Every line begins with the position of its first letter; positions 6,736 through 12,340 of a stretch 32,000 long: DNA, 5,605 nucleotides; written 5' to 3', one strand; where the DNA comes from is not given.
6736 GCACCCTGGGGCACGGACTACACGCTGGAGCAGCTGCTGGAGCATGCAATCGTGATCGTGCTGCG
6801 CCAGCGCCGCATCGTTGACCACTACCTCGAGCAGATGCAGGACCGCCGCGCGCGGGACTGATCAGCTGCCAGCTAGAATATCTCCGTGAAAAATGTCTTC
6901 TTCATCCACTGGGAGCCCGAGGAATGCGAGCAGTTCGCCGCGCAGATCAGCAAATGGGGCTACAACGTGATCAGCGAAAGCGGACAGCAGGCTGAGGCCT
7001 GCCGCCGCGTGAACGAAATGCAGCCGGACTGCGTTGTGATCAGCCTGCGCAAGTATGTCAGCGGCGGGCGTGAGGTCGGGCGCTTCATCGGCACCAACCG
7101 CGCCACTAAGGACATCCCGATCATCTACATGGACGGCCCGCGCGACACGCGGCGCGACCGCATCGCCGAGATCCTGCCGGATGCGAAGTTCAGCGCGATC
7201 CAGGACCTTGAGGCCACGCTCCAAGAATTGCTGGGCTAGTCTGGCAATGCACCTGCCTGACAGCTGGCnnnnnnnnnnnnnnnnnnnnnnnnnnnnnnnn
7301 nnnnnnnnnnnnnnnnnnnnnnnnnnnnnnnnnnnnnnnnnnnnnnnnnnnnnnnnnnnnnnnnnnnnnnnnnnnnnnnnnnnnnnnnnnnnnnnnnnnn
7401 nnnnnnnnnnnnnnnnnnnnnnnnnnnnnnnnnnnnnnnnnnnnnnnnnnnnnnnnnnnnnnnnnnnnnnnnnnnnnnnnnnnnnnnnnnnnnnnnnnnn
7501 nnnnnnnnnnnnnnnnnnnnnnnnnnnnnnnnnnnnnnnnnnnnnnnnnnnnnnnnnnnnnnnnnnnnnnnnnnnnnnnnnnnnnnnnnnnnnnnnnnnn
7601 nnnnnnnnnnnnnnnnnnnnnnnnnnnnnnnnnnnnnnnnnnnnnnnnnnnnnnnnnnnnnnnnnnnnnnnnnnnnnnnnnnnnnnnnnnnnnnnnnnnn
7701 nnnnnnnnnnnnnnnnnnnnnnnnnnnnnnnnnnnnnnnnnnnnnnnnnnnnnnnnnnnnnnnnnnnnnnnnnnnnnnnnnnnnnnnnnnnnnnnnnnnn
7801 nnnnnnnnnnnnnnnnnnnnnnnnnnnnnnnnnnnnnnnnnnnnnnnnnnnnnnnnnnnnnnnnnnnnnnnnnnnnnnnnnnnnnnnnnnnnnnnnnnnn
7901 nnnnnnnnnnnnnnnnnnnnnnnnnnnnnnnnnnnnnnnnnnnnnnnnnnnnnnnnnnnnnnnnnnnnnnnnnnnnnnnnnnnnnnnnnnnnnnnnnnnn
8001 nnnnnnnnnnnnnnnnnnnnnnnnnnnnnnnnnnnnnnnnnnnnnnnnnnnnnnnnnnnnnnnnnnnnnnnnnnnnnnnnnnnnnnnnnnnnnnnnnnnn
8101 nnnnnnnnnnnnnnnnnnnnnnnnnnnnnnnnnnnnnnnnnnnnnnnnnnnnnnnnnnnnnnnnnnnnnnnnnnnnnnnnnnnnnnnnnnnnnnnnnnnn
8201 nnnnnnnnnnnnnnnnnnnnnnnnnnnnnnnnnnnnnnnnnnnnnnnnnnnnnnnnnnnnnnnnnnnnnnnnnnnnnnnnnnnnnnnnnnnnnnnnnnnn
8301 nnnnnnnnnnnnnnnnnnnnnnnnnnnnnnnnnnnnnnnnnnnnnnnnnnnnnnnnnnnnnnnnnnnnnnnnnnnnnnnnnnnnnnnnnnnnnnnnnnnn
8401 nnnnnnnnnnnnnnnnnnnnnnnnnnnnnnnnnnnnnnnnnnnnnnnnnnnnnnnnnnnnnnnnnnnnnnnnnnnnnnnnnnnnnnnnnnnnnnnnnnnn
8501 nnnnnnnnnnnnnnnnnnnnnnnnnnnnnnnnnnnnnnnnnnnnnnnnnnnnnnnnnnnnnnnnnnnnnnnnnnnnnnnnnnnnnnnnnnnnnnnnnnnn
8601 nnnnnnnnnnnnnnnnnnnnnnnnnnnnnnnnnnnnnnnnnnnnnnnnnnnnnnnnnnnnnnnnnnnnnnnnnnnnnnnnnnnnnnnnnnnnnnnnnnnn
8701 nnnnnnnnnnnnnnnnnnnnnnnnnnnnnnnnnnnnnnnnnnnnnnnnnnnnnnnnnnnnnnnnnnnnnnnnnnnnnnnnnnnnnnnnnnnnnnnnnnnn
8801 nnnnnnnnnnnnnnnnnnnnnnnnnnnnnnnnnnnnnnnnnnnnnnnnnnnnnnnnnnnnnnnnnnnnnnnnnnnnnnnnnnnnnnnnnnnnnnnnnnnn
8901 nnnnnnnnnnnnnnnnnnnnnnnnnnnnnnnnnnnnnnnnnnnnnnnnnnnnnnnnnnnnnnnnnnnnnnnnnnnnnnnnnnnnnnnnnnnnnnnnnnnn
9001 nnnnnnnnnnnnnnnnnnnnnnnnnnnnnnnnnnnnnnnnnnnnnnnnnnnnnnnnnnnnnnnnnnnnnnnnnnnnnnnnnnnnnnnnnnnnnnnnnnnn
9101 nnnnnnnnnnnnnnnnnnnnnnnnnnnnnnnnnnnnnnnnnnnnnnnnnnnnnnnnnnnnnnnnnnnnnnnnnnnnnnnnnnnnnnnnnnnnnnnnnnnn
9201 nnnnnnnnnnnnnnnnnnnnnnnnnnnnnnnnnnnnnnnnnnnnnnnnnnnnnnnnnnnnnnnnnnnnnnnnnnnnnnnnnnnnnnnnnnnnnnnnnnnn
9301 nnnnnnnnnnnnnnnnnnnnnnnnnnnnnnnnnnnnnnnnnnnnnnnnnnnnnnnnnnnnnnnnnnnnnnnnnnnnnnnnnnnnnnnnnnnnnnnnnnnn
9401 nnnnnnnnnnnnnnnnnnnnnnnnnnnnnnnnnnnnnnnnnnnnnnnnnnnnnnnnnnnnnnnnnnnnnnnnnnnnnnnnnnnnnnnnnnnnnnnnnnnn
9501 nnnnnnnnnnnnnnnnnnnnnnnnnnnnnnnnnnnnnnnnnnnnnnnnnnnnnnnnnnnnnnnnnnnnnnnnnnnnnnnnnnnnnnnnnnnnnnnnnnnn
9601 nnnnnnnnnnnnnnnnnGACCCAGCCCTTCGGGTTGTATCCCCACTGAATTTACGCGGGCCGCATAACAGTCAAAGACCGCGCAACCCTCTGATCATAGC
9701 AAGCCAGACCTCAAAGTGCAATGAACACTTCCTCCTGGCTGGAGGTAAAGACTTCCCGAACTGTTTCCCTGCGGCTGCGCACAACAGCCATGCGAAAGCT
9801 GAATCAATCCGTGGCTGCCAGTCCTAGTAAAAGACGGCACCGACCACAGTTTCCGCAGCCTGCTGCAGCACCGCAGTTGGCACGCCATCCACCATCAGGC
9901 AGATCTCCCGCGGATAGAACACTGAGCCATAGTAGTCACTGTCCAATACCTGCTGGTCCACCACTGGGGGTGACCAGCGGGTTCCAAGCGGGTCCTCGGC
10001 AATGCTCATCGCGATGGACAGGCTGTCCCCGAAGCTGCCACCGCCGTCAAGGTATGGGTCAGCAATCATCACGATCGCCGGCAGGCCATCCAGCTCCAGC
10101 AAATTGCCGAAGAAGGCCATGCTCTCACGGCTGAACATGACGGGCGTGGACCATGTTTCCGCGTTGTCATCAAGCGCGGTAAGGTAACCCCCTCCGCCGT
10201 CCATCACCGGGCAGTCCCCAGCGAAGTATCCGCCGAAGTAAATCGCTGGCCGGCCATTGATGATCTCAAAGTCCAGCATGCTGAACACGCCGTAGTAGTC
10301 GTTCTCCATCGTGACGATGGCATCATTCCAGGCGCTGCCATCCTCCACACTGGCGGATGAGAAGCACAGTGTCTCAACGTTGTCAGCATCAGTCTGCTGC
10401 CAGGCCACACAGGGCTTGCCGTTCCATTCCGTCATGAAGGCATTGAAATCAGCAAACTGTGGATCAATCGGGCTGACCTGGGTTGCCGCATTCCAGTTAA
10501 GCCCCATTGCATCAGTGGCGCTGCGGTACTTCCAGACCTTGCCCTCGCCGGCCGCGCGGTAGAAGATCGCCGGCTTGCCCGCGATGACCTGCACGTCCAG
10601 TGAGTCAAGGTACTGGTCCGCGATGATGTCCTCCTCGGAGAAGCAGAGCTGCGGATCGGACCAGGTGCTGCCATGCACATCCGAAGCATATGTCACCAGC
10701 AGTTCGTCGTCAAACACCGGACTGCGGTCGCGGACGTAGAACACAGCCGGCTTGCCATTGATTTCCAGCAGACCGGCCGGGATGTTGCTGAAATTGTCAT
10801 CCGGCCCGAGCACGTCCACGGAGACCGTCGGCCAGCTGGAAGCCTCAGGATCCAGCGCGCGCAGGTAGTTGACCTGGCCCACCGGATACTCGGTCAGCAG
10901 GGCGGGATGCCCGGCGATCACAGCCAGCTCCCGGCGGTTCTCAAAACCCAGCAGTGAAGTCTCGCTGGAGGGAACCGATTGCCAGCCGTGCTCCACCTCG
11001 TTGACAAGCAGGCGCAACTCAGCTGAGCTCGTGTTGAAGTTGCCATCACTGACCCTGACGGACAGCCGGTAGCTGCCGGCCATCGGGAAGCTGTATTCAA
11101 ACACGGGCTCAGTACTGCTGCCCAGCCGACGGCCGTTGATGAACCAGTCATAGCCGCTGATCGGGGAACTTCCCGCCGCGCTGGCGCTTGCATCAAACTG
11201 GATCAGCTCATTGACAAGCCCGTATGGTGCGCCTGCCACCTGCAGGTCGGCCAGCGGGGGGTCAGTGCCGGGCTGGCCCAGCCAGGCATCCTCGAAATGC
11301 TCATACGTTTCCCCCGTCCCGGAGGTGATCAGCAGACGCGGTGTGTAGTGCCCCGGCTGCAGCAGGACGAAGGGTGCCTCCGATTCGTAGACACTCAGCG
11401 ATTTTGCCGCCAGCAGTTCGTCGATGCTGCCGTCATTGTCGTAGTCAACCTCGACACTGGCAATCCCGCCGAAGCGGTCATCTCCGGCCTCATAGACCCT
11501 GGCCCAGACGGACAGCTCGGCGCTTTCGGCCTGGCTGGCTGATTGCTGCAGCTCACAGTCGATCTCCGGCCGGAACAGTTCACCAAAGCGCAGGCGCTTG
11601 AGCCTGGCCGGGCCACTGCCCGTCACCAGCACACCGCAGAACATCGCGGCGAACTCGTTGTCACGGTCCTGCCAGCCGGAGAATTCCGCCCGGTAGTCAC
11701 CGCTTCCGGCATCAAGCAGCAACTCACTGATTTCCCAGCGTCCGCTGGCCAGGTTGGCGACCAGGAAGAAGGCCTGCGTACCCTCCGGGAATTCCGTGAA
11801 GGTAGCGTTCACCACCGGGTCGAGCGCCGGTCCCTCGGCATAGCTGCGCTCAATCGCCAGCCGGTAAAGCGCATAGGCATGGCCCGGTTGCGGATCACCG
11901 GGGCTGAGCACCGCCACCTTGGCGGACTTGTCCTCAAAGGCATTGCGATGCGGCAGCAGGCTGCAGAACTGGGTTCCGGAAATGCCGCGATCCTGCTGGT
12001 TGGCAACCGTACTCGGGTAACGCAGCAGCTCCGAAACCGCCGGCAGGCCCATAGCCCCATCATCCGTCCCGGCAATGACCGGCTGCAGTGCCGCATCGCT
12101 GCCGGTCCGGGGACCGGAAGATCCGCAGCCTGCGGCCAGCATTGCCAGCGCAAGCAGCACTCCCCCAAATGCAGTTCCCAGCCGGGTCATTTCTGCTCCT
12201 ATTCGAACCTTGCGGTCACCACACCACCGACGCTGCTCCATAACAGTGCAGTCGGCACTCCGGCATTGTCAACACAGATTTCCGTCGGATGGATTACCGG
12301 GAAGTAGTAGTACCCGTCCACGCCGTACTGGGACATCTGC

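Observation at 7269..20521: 13-kb same-strand island of five giant lipoproteins built around one low-GC polytopic membrane protein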

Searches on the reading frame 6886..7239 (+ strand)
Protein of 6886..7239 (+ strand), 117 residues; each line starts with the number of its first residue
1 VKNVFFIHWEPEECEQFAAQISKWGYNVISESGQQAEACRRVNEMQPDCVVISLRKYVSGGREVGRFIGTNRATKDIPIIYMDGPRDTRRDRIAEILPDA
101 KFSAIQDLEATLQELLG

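Call 79: search_protein_families(library=pfam, proteins=[window:6886-7239:+], max_evalue=0.1)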
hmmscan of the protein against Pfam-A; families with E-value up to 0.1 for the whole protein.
window:6886-7239:+ (117 aa): 1 family
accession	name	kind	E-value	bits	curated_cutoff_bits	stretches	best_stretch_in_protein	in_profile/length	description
PF00072.30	Response_reg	-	0.077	13.6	30.2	1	13-82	10-76/111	Response regulator receiver domain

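Call 87: search_protein_families(library=padloc, proteins=[window:6886-7239:+], max_evalue=0.01)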
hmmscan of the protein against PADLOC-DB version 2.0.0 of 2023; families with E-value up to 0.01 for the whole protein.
window:6886-7239:+ (117 aa): 1 family
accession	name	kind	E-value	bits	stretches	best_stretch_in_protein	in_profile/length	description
PDLC04055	PD-T4-6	-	0.0029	14.4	1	3-87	367-450/496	-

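Call 96: search_solved_structures(query=window:6886-7239:+, max_evalue=1)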
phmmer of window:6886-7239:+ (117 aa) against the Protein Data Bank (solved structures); distinct sequences matched with E-value up to 1: 24.
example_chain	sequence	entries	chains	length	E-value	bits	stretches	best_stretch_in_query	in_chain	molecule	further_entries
3c3m_A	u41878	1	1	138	0.0027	20.7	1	10-84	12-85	Response regulator receiver protein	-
9xzo_A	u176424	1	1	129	0.0098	18.9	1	3-83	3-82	De novo protein M1X0B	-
1nxo_A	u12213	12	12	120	0.011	18.8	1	3-94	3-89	DNA-binding response regulator | Response regulator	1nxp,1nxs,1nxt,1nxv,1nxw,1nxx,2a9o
6eb7_A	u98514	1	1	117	0.017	18.1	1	19-94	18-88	DNA-binding response regulator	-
6rh1_C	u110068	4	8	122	0.023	17.7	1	20-85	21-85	Response regulator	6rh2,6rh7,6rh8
3dge_C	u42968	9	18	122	0.032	17.3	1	20-85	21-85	Response regulator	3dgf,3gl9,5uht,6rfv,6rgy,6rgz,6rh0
9lbr_A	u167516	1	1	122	0.032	17.3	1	20-85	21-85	Response regulator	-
6azr_B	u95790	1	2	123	0.033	17.2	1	20-85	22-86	Chemotaxis regulator-transmits chemoreceptor signals to flagelllar motor components CheY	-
4ja2_A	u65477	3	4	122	0.033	17.2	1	20-85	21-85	Response regulator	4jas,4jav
3cz5_A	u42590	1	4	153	0.059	16.4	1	23-69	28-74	Two-component response regulator, LuxR family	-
8fk2_A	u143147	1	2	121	0.077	16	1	3-94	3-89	Putative response regulator CovR VicR-like protein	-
3f6p_A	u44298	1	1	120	0.083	15.9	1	20-94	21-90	Transcriptional regulatory protein yycF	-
2zwm_A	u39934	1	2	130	0.1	15.6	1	20-94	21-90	Transcriptional regulatory protein yycF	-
12aw_A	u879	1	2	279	0.2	14.7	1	10-95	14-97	HYBRID TWO-COMPONENT SYSTEM PROTEIN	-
6wsh_A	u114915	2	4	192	0.25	14.4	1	22-82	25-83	Response regulator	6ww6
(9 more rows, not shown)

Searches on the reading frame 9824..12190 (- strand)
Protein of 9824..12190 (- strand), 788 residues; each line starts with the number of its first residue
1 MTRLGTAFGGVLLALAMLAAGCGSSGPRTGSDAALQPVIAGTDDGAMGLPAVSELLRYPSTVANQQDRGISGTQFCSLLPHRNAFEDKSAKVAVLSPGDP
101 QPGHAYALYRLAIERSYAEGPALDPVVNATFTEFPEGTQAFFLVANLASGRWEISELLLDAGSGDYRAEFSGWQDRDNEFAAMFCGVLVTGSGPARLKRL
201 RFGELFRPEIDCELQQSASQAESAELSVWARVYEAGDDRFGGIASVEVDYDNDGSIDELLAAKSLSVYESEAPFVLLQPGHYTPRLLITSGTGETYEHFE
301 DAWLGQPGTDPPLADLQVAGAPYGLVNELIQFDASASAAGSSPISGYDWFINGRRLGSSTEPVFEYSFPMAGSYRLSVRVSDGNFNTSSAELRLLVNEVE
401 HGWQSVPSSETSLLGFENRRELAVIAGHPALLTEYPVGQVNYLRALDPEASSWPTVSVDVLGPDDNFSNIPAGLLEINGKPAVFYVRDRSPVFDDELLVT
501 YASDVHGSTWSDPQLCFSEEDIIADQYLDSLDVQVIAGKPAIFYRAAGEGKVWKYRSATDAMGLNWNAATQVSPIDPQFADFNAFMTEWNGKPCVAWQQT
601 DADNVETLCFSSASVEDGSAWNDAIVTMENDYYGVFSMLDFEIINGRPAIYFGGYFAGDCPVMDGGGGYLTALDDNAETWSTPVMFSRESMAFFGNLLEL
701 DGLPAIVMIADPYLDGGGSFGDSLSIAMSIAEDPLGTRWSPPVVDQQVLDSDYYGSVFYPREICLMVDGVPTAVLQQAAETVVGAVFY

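Call 4: search_protein_families(library=pfam, proteins=[window:9824-12190:-], max_evalue=0.1)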
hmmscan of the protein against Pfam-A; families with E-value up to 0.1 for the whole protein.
window:9824-12190:- (788 aa): 5 families
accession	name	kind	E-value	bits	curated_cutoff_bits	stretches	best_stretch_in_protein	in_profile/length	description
PF18911.6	PKD_4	-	0.00012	22.5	27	1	327-384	17-72/85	PKD domain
PF16820.11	PKD_3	-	0.012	15.9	26.3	1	346-381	34-67/68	PKD-like domain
PF00801.26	PKD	-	0.018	15.4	23.5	1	317-384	3-69/80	PKD domain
PF17957.7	Big_7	-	0.023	15.8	24.1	0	328-378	18-70/70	Bacterial Ig domain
PF06832.18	BiPBP_C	-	0.098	13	26.8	0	337-386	38-86/90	Penicillin-Binding Protein C-terminus Family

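Call 5: search_protein_families(library=ncbifam, proteins=[window:9824-12190:-], max_evalue=0.1)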
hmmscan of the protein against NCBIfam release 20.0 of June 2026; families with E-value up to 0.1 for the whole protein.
window:9824-12190:- (788 aa): 0 families

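Call 87: search_protein_families(library=padloc, proteins=[window:9824-12190:-], max_evalue=0.01)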
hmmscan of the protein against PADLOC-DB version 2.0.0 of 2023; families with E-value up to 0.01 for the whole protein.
window:9824-12190:- (788 aa): 0 families
